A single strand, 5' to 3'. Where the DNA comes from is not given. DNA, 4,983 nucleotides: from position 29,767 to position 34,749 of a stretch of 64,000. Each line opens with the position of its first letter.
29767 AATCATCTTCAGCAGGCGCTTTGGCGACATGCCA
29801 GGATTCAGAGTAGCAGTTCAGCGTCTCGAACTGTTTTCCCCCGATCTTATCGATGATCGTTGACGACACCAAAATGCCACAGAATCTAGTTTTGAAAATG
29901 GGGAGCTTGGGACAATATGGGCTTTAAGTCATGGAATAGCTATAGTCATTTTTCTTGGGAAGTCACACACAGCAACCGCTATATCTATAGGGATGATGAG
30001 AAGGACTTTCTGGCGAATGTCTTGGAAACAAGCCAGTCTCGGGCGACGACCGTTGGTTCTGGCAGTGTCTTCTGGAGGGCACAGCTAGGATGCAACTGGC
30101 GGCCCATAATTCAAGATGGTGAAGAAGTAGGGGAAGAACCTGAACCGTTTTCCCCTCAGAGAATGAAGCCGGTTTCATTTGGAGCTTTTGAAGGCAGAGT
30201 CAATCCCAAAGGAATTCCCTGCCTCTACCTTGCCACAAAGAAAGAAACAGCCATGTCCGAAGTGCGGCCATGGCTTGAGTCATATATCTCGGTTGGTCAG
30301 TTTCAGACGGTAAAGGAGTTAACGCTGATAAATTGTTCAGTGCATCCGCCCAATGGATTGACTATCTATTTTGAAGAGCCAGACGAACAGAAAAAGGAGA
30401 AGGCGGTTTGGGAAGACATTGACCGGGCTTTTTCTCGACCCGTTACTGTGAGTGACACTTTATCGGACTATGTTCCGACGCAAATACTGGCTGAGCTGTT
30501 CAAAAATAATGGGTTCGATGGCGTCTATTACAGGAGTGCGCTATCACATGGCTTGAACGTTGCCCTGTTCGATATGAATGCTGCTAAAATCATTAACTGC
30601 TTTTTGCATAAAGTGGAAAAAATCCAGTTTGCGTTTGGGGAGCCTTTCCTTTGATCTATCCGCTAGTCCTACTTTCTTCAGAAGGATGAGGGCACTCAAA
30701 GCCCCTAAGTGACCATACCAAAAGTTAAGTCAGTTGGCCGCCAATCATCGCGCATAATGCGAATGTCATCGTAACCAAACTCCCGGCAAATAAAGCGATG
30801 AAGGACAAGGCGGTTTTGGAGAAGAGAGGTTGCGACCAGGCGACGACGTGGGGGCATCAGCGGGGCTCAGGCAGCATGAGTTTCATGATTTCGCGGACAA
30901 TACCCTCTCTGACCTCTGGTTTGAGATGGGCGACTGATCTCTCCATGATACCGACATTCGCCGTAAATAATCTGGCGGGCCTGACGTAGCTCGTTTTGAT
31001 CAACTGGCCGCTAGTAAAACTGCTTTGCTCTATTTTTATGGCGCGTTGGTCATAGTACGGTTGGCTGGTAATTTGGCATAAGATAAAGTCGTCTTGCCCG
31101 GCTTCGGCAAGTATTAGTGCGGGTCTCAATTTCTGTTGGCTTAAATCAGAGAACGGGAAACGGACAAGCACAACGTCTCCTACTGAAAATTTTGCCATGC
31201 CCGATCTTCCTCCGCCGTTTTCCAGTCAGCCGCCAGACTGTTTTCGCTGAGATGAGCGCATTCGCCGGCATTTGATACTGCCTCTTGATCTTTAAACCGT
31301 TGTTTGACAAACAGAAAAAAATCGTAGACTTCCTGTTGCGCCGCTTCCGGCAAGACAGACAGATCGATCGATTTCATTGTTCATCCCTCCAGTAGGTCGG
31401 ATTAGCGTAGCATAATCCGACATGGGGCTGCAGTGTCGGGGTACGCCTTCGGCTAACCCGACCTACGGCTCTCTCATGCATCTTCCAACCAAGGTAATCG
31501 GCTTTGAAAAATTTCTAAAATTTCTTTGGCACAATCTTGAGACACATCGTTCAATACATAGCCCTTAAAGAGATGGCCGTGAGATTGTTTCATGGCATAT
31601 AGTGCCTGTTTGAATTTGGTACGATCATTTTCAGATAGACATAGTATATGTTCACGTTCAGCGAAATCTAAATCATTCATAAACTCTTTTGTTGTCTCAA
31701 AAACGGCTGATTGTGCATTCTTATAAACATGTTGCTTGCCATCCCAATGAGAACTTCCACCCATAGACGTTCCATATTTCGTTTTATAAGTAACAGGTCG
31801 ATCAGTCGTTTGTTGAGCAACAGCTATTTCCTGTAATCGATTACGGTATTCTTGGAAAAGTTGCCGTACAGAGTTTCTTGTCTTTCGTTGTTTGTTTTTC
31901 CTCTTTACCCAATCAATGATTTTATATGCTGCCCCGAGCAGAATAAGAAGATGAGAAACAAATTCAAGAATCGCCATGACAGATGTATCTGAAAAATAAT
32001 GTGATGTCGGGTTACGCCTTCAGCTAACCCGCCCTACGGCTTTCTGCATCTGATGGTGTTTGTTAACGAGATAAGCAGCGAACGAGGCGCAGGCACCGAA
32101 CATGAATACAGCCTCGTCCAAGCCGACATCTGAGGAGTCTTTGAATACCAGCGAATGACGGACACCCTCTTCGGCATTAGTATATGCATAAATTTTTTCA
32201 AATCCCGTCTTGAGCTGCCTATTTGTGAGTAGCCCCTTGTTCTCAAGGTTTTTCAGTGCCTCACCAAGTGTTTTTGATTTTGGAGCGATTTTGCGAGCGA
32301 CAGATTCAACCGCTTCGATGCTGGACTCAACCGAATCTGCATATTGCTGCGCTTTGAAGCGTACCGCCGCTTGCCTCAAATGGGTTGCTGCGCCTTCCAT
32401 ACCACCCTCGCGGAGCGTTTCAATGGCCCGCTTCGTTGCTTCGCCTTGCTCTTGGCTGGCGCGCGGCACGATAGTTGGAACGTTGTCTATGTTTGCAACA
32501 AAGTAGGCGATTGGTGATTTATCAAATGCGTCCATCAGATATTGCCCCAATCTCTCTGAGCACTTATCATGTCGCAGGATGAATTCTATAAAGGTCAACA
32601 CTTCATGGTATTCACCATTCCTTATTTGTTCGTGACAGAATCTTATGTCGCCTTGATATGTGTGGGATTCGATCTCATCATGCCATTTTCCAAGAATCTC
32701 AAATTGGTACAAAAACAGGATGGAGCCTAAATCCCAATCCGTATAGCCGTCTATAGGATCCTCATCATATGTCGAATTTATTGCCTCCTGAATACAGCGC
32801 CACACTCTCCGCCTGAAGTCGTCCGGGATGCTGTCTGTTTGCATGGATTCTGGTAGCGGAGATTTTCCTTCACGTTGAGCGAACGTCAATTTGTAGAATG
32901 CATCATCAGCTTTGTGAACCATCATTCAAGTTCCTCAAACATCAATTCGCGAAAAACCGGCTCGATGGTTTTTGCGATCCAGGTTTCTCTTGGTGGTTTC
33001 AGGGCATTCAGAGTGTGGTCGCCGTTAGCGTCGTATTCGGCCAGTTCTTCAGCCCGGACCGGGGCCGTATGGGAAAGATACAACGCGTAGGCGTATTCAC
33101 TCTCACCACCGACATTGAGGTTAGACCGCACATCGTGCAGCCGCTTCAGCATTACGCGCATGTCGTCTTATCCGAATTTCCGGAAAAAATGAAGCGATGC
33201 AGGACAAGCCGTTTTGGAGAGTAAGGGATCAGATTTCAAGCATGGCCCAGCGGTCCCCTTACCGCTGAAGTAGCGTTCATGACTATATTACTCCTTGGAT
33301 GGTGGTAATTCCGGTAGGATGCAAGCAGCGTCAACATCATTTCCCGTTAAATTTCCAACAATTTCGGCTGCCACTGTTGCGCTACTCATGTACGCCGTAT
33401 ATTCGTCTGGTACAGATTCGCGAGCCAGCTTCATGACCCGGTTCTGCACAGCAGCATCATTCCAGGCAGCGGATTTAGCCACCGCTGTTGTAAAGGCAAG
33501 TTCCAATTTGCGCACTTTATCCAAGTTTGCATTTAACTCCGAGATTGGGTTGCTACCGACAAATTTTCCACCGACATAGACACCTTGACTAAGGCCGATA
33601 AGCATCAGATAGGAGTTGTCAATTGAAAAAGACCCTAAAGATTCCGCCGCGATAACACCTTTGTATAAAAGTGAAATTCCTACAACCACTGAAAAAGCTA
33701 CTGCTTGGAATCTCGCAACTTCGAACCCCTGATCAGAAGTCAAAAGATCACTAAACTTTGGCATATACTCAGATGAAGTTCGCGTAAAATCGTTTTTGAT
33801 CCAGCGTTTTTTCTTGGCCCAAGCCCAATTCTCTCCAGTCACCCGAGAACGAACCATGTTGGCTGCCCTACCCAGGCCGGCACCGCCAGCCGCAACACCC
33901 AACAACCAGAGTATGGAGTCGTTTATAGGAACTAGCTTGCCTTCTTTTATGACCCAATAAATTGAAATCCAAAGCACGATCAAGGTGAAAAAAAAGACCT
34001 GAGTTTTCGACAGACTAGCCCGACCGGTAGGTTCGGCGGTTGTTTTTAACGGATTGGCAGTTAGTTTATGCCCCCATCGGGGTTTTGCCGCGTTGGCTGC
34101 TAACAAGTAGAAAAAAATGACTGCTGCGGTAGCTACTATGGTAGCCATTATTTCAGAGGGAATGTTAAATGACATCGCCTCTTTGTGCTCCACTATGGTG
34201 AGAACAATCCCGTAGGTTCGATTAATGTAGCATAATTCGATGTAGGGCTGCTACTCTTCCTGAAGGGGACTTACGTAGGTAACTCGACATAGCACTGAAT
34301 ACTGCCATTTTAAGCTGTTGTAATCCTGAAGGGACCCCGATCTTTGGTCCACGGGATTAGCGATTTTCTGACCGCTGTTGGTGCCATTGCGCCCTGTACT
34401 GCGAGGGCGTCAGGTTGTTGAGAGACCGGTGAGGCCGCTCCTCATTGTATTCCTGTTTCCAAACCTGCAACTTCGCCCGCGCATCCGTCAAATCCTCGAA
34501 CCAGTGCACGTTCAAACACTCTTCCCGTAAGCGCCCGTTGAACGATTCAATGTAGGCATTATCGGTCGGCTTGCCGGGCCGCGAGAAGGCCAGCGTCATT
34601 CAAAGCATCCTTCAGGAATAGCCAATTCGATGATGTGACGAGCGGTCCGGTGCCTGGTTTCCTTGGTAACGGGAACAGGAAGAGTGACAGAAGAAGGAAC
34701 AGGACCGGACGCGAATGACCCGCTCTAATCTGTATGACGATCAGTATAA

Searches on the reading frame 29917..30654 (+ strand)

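Call 12: search_protein_families(library=pfam, proteins=[window:29917-30654:+], max_evalue=0.001)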
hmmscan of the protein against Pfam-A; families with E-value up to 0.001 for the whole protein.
window:29917-30654:+ (245 aa): 1 family
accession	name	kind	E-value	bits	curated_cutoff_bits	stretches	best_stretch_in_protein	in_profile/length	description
PF08808.17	RES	-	4.3e-19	69.5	23.2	1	83-225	12-142/157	RES domain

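Call 77: search_protein_families(library=padloc, proteins=[window:29917-30654:+], max_evalue=0.00001)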
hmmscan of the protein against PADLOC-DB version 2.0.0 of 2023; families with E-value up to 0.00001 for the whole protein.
window:29917-30654:+ (245 aa): 0 families

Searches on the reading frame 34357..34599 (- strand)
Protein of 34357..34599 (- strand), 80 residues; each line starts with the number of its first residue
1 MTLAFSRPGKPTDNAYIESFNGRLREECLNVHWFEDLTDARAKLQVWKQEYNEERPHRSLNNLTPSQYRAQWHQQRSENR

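Call 13: search_protein_families(library=pfam, proteins=[window:34357-34599:-], max_evalue=0.001)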
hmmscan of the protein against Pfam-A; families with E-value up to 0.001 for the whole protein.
window:34357-34599:- (80 aa): 2 families
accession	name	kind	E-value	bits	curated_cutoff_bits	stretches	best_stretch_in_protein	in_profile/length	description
PF13683.12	rve_3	-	7.3e-29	99.8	26.5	1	2-65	4-67/67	Integrase core domain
PF13333.12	rve_2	-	8e-09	36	22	1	18-71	1-54/56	Integrase core domain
